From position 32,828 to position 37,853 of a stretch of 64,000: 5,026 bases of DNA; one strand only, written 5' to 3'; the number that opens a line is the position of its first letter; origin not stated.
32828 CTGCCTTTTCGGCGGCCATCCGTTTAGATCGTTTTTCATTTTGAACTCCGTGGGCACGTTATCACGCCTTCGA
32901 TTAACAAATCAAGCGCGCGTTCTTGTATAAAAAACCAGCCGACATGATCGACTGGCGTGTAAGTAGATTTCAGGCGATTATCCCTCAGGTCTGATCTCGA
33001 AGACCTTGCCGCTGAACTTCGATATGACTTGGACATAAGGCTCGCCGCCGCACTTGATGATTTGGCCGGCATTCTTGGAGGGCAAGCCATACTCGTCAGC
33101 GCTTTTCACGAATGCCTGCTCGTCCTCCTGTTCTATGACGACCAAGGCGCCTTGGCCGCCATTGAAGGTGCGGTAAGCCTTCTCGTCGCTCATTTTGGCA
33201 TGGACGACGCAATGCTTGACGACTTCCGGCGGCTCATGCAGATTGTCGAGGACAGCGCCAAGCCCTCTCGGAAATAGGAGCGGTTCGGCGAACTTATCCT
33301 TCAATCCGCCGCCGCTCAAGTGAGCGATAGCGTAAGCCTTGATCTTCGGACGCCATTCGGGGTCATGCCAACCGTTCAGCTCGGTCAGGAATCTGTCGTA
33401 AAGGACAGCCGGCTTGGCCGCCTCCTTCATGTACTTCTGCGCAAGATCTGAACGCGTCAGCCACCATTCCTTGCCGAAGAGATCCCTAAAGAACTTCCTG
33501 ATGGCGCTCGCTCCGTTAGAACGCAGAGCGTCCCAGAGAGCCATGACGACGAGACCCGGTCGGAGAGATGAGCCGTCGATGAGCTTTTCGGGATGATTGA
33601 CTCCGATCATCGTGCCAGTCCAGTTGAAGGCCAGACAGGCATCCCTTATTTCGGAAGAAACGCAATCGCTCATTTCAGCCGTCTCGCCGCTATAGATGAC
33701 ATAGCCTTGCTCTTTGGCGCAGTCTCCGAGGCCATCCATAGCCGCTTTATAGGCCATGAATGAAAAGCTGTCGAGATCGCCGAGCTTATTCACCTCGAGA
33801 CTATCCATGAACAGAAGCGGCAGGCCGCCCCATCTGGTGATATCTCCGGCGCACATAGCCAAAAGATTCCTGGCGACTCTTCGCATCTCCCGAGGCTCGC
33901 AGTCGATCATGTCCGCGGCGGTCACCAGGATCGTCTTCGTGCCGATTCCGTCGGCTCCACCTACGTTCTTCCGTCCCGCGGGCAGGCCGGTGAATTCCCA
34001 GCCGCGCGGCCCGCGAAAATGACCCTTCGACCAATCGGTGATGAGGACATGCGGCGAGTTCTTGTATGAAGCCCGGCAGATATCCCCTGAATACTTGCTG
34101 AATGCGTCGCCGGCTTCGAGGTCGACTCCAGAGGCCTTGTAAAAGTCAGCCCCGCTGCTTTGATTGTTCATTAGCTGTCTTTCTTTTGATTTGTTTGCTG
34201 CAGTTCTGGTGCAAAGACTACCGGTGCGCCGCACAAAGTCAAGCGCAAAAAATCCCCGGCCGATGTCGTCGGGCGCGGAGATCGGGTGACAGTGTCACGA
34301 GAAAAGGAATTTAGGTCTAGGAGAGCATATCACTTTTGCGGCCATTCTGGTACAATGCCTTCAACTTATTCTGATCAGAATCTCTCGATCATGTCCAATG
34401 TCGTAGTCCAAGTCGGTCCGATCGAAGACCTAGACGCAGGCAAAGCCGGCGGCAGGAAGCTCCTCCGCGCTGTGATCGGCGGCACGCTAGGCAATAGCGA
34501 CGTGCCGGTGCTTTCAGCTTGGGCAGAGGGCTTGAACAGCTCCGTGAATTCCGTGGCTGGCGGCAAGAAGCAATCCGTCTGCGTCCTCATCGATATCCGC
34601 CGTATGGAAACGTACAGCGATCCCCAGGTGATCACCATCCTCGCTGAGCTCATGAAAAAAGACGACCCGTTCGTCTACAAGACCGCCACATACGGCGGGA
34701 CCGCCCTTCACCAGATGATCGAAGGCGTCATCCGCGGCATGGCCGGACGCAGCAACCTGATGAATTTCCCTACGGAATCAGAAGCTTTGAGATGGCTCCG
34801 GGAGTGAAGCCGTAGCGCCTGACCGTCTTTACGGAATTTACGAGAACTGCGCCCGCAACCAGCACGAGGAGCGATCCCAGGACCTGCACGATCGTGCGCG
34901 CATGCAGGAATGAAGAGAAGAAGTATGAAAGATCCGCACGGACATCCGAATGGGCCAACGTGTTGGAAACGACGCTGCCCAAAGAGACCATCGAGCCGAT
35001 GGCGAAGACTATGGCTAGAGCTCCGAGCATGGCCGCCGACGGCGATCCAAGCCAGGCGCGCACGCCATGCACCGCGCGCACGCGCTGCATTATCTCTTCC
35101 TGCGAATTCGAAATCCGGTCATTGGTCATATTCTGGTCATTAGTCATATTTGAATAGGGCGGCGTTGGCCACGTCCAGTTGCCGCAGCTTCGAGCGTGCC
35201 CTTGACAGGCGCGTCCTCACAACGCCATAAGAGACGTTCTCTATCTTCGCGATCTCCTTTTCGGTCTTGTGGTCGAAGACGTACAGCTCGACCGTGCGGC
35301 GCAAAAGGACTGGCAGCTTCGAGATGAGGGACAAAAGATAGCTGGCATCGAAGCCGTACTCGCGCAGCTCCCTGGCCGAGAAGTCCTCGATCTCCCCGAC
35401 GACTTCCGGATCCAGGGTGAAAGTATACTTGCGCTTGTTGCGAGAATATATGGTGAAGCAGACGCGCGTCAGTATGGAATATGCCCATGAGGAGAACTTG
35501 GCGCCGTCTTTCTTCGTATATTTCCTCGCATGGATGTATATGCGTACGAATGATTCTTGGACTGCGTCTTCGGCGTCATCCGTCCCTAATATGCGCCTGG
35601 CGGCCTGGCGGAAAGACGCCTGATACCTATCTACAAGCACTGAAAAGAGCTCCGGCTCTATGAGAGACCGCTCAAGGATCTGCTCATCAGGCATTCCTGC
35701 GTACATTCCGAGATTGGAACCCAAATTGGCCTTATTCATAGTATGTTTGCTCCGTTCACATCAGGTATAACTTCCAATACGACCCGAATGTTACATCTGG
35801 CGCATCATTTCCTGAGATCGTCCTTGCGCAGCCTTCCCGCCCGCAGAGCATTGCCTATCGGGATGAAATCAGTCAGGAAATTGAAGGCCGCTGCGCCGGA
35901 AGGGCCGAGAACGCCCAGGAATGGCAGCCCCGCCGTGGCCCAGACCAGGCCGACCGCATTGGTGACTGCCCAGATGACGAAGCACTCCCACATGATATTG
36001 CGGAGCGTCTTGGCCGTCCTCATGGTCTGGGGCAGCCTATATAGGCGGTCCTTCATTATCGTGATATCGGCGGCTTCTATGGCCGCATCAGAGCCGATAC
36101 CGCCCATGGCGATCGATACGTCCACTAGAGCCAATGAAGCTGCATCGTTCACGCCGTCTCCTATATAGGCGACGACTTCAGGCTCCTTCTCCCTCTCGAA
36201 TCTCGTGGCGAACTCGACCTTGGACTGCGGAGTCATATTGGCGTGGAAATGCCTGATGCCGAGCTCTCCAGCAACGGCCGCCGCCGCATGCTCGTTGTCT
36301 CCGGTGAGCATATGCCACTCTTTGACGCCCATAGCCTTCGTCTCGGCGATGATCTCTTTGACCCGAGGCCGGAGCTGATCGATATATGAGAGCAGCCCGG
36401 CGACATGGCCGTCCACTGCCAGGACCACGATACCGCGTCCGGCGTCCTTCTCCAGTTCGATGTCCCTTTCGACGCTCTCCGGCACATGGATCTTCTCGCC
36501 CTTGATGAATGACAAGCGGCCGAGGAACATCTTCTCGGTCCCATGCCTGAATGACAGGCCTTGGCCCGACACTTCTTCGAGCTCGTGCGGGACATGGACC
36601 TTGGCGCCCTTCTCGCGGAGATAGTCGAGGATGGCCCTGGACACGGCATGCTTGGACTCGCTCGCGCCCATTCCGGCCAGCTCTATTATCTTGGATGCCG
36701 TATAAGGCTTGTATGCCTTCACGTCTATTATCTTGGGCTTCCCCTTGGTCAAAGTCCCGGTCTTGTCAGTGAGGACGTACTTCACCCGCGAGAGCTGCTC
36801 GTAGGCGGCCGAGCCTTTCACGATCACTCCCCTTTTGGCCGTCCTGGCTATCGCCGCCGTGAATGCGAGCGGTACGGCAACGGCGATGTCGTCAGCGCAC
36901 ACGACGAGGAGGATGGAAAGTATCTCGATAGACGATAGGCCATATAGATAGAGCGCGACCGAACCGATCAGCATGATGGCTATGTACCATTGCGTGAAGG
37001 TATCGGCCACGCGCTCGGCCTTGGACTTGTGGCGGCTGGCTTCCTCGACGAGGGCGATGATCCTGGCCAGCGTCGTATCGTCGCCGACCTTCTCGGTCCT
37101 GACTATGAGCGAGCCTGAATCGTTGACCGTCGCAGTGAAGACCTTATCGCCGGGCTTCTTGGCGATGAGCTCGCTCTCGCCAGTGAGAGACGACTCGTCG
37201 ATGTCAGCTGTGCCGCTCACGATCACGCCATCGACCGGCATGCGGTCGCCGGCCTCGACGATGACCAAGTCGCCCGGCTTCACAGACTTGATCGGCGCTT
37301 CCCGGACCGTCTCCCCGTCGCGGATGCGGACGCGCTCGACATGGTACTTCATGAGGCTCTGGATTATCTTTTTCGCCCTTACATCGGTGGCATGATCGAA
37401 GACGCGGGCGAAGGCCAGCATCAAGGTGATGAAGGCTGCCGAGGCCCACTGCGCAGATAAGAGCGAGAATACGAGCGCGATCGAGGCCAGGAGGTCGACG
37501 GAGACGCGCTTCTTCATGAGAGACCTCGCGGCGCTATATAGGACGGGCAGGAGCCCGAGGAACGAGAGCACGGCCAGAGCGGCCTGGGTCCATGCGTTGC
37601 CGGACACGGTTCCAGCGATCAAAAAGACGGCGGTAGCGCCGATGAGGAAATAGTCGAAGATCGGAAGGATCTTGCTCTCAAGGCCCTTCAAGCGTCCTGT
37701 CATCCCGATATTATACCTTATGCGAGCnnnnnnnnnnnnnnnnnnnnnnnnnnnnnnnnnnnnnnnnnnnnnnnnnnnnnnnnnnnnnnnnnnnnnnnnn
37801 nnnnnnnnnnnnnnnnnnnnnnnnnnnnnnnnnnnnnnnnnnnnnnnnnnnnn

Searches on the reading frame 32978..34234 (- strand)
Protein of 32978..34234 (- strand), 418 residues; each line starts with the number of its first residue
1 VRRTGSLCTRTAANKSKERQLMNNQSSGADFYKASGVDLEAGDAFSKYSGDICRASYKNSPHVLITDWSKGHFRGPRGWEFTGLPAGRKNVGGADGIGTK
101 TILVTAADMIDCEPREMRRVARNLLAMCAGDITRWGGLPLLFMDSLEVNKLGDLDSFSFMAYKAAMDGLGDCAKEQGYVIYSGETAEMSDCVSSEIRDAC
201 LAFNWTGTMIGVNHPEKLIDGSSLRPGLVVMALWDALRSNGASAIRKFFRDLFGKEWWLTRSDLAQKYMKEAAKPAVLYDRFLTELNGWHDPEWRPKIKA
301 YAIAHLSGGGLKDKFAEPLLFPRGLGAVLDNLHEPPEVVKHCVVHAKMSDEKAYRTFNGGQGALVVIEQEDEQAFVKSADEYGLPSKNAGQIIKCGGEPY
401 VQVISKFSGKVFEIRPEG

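Call 46: search_protein_families(library=pfam, proteins=[window:32978-34234:-], max_evalue=0.001)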
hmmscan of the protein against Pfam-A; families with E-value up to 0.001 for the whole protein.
window:32978-34234:- (418 aa): 2 families
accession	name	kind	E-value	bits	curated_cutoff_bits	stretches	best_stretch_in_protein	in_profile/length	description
PF02769.27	AIRS_C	-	3.8e-08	34.1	23.1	1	299-396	60-149/156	AIR synthase related protein, C-terminal domain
PF00586.29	AIRS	-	4.9e-07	30.6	24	1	97-191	22-97/112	AIR synthase related protein, N-terminal domain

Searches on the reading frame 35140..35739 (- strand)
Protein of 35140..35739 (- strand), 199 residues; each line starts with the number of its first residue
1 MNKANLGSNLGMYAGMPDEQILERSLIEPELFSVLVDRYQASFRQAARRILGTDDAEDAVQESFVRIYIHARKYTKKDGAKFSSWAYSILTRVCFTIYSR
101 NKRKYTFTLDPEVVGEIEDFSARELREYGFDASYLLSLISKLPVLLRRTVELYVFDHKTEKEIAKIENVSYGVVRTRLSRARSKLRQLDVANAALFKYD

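Call 46: search_protein_families(library=pfam, proteins=[window:35140-35739:-], max_evalue=0.001)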
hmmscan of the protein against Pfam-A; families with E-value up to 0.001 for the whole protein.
window:35140-35739:- (199 aa): 3 families
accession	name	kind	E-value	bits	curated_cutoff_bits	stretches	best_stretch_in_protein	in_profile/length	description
PF04542.20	Sigma70_r2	-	1.7e-13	50.6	24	1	35-103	1-70/71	Sigma-70 region 2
PF08281.18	Sigma70_r4_2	-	4e-12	46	25.7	1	134-185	3-54/54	Sigma-70, region 4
PF04545.22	Sigma70_r4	-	2.3e-05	24.3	24.1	1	139-187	2-50/50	Sigma-70, region 4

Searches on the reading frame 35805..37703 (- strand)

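Call 46: search_protein_families(library=pfam, proteins=[window:35805-37703:-], max_evalue=0.001)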
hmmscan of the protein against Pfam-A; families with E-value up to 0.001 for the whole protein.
window:35805-37703:- (632 aa): 2 families
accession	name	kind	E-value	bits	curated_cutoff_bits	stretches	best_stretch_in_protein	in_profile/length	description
PF00122.25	E1-E2_ATPase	-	2.2e-44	151.6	28.1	1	123-291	5-181/181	E1-E2 ATPase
PF00702.32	Hydrolase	-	3.4e-24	86.7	26.4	1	307-526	1-189/191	haloacid dehalogenase-like hydrolase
